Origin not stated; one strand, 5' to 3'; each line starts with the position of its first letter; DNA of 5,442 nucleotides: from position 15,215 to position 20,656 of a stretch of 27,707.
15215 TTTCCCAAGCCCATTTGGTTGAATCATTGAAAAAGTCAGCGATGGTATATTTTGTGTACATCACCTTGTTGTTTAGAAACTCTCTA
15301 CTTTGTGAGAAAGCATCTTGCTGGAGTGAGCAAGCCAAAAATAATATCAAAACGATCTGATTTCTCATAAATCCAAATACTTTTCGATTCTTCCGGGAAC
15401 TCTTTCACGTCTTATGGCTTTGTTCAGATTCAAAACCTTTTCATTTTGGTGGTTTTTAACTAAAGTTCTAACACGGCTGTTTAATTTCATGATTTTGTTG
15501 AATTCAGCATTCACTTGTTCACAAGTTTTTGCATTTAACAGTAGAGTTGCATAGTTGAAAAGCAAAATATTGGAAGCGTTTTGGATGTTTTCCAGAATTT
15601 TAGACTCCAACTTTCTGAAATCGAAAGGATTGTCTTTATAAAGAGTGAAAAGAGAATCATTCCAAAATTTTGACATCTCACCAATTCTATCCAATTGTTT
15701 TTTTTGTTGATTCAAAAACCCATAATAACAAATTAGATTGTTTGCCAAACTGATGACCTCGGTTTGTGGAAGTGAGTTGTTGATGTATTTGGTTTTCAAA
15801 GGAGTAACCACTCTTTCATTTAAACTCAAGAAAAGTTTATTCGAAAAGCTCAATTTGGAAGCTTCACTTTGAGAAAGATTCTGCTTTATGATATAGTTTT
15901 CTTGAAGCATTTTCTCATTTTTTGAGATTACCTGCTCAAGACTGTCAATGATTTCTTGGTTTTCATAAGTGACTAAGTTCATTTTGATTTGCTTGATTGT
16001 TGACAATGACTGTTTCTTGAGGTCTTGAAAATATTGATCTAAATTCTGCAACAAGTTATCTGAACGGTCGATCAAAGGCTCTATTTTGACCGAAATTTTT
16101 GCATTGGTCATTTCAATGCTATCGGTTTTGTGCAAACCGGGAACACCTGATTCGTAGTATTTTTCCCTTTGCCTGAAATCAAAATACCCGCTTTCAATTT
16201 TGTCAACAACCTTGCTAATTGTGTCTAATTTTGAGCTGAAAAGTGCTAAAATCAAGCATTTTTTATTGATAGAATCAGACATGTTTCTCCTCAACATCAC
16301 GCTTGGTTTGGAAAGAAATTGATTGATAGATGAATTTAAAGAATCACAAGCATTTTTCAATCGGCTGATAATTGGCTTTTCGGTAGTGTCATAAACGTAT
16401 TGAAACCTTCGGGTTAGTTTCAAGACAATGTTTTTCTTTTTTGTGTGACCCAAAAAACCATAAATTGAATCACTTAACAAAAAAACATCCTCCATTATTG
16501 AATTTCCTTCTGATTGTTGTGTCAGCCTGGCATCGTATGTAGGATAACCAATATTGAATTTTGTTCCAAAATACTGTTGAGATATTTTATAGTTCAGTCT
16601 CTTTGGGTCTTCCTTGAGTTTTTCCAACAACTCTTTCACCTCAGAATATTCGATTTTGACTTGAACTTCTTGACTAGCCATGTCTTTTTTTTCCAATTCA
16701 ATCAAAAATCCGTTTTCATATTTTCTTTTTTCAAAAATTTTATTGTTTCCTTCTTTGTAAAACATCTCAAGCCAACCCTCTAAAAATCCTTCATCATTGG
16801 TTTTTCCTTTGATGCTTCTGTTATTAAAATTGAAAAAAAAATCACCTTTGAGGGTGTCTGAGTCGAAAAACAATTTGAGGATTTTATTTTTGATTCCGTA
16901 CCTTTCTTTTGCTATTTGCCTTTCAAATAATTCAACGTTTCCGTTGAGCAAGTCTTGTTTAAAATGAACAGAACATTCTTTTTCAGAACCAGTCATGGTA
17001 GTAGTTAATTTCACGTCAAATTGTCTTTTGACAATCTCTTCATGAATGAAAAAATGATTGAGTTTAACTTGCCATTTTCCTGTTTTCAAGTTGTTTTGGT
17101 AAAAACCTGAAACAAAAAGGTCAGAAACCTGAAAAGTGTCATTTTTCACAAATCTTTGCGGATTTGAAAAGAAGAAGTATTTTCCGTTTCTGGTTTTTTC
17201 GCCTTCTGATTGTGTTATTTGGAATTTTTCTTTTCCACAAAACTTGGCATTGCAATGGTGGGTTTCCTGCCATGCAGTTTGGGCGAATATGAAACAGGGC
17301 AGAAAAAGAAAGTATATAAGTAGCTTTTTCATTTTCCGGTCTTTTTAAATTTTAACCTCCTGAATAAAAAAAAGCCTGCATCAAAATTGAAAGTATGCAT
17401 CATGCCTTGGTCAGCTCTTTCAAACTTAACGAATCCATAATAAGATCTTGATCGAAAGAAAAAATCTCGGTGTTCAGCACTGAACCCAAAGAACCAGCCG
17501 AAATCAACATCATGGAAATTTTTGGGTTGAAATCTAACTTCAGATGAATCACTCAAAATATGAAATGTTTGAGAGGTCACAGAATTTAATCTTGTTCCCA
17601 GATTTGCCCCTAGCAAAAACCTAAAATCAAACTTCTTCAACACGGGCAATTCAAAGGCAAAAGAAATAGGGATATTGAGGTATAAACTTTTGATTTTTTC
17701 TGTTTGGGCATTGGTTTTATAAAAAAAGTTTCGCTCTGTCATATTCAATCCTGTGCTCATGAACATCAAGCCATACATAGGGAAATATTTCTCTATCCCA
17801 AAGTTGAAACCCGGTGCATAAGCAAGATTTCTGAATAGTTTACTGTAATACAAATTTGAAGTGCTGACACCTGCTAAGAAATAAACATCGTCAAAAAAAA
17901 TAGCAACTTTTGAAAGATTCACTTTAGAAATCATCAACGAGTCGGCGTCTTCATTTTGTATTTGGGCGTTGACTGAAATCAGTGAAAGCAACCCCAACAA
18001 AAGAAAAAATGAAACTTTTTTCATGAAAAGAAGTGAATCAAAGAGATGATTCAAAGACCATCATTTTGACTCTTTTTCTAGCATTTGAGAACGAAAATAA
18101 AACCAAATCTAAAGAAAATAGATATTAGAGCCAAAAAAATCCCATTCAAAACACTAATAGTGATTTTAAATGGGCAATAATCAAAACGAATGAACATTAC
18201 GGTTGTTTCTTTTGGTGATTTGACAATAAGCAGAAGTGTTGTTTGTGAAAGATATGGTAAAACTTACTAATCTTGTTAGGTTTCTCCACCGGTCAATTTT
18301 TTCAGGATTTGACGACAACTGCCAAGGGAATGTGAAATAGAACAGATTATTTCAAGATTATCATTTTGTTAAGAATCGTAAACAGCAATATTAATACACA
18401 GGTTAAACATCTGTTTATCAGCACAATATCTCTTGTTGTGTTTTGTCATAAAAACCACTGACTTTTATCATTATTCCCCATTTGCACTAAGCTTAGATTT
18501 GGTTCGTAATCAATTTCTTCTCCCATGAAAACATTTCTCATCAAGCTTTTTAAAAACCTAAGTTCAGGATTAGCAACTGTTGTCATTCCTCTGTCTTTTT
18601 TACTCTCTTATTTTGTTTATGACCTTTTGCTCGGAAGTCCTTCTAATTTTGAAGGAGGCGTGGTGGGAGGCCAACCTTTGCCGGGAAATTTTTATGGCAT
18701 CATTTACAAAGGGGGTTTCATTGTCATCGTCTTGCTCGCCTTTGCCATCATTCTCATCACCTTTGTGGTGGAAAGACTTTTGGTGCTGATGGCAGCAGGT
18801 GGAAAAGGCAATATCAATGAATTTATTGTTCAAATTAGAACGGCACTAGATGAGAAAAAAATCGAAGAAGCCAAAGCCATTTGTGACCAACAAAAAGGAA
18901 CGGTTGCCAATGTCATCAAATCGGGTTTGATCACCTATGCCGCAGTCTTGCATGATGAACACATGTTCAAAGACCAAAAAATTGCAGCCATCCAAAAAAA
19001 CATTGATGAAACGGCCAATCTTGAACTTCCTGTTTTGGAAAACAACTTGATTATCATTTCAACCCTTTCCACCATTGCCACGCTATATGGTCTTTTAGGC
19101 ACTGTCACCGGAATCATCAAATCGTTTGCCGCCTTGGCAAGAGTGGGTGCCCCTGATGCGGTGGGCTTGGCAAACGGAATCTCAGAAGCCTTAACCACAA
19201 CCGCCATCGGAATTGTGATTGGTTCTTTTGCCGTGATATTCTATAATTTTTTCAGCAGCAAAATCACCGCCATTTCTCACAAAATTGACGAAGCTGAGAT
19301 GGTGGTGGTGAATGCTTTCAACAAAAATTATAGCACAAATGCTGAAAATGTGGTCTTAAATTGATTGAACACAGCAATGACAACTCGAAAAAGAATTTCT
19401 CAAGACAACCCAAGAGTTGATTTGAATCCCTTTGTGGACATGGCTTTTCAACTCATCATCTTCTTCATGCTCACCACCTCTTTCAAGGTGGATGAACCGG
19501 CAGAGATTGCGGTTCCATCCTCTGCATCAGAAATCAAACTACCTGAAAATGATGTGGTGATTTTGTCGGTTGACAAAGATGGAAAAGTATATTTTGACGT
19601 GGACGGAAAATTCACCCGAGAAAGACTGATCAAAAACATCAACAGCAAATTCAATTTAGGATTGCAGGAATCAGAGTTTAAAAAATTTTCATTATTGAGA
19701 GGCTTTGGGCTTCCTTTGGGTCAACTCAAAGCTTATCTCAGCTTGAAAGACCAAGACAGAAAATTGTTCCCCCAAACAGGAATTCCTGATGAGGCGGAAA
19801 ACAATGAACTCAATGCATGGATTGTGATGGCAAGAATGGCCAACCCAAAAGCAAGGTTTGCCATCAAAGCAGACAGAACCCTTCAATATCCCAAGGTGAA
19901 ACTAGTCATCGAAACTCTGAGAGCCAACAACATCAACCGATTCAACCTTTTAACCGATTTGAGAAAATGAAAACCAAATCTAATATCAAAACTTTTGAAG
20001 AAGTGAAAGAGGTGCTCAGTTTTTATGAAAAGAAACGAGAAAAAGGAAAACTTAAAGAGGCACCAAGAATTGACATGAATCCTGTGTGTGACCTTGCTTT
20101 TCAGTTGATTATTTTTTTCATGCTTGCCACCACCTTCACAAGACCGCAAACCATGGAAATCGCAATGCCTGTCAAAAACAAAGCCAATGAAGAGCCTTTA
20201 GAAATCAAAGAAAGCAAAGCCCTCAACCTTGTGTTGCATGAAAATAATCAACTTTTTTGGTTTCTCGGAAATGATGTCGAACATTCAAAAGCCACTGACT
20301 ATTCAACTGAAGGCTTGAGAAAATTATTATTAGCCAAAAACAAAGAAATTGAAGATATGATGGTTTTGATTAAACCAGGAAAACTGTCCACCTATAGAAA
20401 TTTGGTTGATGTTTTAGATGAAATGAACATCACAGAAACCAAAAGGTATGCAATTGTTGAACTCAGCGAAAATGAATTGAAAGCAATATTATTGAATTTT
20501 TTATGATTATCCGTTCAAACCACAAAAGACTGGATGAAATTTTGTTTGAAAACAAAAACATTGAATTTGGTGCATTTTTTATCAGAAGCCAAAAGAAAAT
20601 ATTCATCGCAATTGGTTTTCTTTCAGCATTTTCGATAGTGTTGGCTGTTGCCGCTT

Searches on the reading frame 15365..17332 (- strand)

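Call 5: search_protein_families(library=pfam, proteins=[window:15365-17332:-], max_evalue=0.001)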
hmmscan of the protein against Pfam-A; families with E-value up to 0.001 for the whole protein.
window:15365-17332:- (655 aa): 1 family
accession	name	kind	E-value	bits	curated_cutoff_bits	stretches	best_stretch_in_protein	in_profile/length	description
PF25771.1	CC_CEP152-bind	-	0.00026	20.9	21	1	423-448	10-35/36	CEP63/DEUP1, CEP152 binding coiled coil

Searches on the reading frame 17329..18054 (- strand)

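Call 5: search_protein_families(library=pfam, proteins=[window:17329-18054:-], max_evalue=0.001)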
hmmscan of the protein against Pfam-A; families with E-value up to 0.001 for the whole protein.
window:17329-18054:- (241 aa): 1 family
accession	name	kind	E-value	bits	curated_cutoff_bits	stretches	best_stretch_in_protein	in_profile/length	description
PF13568.12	OMP_b-brl_2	-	4.6e-07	30.5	27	1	84-209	41-171/175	Outer membrane protein beta-barrel domain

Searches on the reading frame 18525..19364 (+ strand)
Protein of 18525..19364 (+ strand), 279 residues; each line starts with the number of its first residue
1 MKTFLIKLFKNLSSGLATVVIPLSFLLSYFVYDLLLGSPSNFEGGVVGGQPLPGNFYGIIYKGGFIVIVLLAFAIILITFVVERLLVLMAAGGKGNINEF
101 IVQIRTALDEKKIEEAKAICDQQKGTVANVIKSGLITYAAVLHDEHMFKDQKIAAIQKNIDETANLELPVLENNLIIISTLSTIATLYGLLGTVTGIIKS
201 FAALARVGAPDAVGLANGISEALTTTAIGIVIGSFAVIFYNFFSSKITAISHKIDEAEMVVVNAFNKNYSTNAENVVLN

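Call 5: search_protein_families(library=pfam, proteins=[window:18525-19364:+], max_evalue=0.001)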
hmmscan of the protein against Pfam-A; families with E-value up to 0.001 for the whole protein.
window:18525-19364:+ (279 aa): 1 family
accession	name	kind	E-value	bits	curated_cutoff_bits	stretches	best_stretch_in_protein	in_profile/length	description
PF01618.21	MotA_ExbB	-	5.4e-28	97.7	22.9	1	140-255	13-126/127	MotA/TolQ/ExbB proton channel family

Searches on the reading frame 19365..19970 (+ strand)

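Call 5: search_protein_families(library=pfam, proteins=[window:19365-19970:+], max_evalue=0.001)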
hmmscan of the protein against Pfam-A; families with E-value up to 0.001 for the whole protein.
window:19365-19970:+ (201 aa): 1 family
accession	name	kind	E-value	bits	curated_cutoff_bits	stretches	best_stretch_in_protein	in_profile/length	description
PF02472.21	ExbD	-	1.5e-22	80.5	25.4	2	13-93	3-82/128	Biopolymer transport protein ExbD/TolR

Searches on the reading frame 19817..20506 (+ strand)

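Call 5: search_protein_families(library=pfam, proteins=[window:19817-20506:+], max_evalue=0.001)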
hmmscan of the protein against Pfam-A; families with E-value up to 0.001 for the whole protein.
window:19817-20506:+ (229 aa): 1 family
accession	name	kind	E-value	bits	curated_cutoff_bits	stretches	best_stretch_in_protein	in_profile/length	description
PF02472.21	ExbD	-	1.6e-18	67.4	25.4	1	80-214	3-124/128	Biopolymer transport protein ExbD/TolR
